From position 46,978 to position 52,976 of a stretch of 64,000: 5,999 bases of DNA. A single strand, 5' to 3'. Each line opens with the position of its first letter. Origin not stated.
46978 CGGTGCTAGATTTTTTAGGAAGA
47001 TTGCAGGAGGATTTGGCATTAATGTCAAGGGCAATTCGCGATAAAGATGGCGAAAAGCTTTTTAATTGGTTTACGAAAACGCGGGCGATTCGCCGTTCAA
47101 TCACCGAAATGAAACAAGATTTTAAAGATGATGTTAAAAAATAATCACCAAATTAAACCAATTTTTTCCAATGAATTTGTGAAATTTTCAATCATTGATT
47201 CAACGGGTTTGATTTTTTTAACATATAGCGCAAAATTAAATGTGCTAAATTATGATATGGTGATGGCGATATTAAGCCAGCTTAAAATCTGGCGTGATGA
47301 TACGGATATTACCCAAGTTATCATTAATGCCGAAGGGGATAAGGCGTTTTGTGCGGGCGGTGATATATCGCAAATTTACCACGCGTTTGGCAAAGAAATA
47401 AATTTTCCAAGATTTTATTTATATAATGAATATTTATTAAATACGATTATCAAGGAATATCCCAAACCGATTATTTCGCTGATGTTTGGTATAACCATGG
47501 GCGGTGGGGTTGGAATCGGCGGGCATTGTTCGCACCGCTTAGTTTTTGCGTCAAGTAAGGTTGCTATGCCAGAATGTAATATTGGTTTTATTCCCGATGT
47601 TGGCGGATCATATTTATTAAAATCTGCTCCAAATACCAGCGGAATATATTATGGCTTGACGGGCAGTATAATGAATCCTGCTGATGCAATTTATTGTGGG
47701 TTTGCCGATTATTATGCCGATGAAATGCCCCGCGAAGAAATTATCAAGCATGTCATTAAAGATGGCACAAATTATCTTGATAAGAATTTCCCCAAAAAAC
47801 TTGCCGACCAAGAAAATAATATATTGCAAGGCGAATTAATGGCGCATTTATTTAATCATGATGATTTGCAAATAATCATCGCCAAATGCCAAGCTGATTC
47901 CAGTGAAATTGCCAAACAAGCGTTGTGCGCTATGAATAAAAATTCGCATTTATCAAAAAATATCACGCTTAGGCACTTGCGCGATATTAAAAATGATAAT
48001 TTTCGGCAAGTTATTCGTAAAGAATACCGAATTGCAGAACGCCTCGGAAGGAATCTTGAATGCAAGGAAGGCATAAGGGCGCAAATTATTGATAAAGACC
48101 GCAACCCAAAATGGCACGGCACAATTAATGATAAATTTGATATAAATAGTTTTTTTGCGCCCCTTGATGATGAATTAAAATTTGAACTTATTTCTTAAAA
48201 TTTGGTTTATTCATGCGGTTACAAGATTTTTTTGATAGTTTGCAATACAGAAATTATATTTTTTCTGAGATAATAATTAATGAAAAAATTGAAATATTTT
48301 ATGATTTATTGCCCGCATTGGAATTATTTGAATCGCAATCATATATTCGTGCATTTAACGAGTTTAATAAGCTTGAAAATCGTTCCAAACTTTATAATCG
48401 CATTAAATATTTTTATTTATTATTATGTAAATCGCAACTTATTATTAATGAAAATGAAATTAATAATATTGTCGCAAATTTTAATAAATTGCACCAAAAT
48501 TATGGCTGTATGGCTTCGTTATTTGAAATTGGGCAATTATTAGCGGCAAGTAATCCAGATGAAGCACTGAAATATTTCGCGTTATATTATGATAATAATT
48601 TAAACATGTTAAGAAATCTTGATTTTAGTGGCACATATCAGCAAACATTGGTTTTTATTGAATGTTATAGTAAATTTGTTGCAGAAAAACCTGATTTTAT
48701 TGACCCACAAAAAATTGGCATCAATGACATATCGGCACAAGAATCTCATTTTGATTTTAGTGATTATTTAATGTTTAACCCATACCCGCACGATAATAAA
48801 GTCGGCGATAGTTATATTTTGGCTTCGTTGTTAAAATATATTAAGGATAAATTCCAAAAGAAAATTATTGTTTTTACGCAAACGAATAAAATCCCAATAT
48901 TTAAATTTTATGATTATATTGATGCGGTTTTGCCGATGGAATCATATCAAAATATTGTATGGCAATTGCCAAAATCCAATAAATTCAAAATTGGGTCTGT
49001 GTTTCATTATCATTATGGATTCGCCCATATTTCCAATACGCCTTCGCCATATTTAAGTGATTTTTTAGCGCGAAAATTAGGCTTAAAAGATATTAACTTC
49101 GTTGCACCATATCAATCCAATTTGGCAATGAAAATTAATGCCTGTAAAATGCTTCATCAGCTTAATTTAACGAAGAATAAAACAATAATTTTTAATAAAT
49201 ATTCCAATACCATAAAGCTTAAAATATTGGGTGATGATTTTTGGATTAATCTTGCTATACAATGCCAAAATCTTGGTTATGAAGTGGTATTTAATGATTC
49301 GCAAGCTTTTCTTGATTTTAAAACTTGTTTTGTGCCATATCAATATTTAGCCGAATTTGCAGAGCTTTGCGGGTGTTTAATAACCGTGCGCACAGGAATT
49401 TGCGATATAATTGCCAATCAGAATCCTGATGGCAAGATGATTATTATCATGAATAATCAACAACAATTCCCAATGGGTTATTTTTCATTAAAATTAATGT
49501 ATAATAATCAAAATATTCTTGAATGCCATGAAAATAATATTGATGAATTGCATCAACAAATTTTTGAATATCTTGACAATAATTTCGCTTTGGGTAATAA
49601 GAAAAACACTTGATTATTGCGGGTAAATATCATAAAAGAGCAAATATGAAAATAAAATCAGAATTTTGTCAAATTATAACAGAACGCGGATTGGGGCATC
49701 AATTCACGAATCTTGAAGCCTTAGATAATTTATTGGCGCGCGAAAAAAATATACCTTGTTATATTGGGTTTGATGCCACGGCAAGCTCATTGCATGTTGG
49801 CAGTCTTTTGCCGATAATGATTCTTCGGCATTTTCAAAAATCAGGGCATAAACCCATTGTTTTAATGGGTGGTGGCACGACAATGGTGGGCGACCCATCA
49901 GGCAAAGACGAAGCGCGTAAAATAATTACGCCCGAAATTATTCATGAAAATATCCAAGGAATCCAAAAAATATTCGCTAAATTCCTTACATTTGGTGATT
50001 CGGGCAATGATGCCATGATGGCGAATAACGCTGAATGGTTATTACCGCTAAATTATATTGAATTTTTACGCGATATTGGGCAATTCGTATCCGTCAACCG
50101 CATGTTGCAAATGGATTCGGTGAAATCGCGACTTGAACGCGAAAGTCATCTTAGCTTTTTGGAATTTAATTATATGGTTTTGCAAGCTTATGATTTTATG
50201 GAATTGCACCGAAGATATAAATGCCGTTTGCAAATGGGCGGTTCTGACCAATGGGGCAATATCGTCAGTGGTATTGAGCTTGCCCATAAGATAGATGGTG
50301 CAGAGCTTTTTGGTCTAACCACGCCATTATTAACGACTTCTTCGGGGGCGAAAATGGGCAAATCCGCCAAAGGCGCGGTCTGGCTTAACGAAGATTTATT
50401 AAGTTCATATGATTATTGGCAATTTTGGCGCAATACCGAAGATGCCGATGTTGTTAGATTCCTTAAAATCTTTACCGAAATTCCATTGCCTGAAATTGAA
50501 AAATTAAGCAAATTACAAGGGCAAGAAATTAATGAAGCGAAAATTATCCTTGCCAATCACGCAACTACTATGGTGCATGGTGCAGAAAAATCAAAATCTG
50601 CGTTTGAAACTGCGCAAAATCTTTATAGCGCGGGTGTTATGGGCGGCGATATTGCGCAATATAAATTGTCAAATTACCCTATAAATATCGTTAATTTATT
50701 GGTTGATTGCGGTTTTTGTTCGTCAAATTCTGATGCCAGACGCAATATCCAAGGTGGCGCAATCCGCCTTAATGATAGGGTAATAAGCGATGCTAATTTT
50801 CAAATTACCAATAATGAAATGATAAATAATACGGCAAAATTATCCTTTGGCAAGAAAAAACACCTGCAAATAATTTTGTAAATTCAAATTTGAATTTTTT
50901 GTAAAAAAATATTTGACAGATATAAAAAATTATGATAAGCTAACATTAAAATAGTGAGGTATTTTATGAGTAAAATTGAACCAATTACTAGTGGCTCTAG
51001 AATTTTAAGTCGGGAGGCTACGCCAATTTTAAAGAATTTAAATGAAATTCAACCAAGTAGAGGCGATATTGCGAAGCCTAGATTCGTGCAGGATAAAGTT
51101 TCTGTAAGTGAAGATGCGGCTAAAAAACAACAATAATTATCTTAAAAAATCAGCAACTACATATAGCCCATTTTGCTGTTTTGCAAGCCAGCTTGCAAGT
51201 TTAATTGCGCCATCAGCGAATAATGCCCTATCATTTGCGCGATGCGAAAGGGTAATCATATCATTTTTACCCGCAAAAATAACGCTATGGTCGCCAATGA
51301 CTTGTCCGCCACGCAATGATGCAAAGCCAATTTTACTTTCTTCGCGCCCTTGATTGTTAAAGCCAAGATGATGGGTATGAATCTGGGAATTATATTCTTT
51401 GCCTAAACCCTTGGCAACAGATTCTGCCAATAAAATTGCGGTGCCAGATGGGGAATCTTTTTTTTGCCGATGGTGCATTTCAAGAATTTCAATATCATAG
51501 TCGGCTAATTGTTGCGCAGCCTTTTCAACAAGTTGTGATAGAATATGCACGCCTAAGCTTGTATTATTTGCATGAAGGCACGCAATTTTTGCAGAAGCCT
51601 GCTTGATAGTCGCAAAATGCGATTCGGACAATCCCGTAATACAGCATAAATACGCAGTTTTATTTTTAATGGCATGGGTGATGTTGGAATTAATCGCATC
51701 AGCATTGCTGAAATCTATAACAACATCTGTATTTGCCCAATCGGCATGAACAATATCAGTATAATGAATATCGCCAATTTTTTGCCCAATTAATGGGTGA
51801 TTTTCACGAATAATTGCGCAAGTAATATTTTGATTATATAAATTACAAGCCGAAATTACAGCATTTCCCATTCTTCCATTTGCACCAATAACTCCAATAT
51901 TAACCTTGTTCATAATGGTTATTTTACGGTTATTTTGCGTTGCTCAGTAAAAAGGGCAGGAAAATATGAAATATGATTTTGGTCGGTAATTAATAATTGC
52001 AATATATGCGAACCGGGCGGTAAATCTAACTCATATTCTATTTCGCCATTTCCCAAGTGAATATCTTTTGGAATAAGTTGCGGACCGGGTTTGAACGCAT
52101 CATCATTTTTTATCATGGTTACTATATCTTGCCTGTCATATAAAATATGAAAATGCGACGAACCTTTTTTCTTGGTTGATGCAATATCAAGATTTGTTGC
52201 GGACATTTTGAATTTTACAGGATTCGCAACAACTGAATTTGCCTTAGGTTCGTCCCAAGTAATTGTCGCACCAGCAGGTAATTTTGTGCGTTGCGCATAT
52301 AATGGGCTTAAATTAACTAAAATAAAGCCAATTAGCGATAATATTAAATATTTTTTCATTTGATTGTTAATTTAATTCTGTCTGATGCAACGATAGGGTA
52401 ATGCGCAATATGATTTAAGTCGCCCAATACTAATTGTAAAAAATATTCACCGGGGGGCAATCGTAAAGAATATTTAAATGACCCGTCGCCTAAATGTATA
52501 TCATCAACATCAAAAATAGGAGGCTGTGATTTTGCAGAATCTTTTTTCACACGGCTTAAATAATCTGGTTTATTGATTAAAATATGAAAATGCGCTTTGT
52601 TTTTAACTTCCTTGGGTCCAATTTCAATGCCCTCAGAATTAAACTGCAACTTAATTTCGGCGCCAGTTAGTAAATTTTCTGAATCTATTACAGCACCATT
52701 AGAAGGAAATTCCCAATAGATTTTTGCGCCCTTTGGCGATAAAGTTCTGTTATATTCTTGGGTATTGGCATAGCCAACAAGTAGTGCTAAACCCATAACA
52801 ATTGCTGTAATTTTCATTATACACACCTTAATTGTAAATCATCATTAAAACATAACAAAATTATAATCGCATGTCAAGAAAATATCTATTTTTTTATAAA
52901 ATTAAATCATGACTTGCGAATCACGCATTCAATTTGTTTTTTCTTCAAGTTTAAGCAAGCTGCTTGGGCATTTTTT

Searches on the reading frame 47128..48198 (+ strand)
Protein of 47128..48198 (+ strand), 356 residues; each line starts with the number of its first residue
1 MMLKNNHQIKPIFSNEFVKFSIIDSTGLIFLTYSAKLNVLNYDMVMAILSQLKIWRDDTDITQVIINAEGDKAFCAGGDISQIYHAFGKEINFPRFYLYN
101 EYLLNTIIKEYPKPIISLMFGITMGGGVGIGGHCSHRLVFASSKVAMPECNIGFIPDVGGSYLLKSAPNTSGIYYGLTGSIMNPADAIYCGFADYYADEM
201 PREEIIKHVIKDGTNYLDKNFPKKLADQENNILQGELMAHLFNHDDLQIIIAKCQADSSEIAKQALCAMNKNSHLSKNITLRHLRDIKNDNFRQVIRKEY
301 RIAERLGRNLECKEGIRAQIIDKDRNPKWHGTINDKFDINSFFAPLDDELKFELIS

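Call 85: search_protein_families(library=pfam, proteins=[window:47128-48198:+], max_evalue=0.00001)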
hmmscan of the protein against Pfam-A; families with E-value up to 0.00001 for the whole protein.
window:47128-48198:+ (356 aa): 2 families
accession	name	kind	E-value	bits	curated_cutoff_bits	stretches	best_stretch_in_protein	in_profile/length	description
PF16113.10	ECH_2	-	4.6e-86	289.8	27.2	1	27-330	2-319/335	Enoyl-CoA hydratase/isomerase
PF00378.25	ECH_1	-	3e-19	69.8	27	1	32-211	12-185/251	Enoyl-CoA hydratase/isomerase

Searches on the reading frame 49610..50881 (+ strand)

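Call 84: search_protein_families(library=padloc, proteins=[window:49610-50881:+], max_evalue=0.01)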
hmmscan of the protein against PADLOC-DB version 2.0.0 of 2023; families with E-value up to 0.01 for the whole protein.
window:49610-50881:+ (423 aa): 0 families

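Call 85: search_protein_families(library=pfam, proteins=[window:49610-50881:+], max_evalue=0.00001)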
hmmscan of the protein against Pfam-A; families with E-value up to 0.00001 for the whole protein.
window:49610-50881:+ (423 aa): 3 families
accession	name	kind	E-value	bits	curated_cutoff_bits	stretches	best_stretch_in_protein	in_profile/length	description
PF00579.31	tRNA-synt_1b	-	3.6e-76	256.7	21.1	1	45-339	3-291/292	tRNA synthetases class I (W and Y)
PF22421.1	SYY_C-terminal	-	1.6e-10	41.2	27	1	347-418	8-80/83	Tyrosine--tRNA ligase SYY-like C-terminal domain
PF01479.30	S4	-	4.8e-06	26.6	22.8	0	361-405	4-48/48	S4 domain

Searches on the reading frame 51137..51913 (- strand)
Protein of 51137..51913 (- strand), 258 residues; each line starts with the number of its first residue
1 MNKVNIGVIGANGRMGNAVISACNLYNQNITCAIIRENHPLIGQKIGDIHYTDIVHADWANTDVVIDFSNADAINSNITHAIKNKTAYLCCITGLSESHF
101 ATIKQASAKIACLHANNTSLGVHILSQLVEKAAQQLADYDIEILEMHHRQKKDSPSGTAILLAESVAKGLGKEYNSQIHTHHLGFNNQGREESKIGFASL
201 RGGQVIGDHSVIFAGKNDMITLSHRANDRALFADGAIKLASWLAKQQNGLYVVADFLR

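Call 84: search_protein_families(library=padloc, proteins=[window:51137-51913:-], max_evalue=0.01)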
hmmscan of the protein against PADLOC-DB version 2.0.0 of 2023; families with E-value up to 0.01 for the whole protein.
window:51137-51913:- (258 aa): 0 families

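Call 85: search_protein_families(library=pfam, proteins=[window:51137-51913:-], max_evalue=0.00001)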
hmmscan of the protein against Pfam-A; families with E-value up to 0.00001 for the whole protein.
window:51137-51913:- (258 aa): 2 families
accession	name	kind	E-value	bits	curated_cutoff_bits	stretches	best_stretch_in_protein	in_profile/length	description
PF05173.19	DapB_C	-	1.3e-41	141.9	27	1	121-257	1-121/121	Dihydrodipicolinate reductase, C-terminus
PF01113.26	DapB_N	-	6.6e-21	75.1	25.6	1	4-117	1-123/124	Dihydrodipicolinate reductase, N-terminus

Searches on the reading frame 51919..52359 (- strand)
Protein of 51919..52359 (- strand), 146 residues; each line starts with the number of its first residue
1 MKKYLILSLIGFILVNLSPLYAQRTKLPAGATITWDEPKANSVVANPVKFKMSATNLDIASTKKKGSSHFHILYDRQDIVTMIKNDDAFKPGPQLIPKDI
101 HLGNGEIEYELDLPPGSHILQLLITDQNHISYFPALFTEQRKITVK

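Call 84: search_protein_families(library=padloc, proteins=[window:51919-52359:-], max_evalue=0.01)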
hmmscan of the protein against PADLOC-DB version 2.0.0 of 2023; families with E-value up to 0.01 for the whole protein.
window:51919-52359:- (146 aa): 0 families

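Call 85: search_protein_families(library=pfam, proteins=[window:51919-52359:-], max_evalue=0.00001)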
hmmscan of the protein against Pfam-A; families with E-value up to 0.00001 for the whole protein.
window:51919-52359:- (146 aa): 1 family
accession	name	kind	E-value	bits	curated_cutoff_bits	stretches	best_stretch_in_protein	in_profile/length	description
PF14347.11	DUF4399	-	7.3e-16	58.8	28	1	48-146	1-91/91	Domain of unknown function (DUF4399)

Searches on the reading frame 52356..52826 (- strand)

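Call 84: search_protein_families(library=padloc, proteins=[window:52356-52826:-], max_evalue=0.01)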
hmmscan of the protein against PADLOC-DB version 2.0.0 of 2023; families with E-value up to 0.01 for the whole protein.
window:52356-52826:- (156 aa): 0 families

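Call 85: search_protein_families(library=pfam, proteins=[window:52356-52826:-], max_evalue=0.00001)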
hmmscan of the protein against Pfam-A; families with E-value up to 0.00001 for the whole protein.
window:52356-52826:- (156 aa): 1 family
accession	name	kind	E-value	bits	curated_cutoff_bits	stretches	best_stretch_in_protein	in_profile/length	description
PF14347.11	DUF4399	-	5.4e-15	56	28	1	62-156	3-91/91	Domain of unknown function (DUF4399)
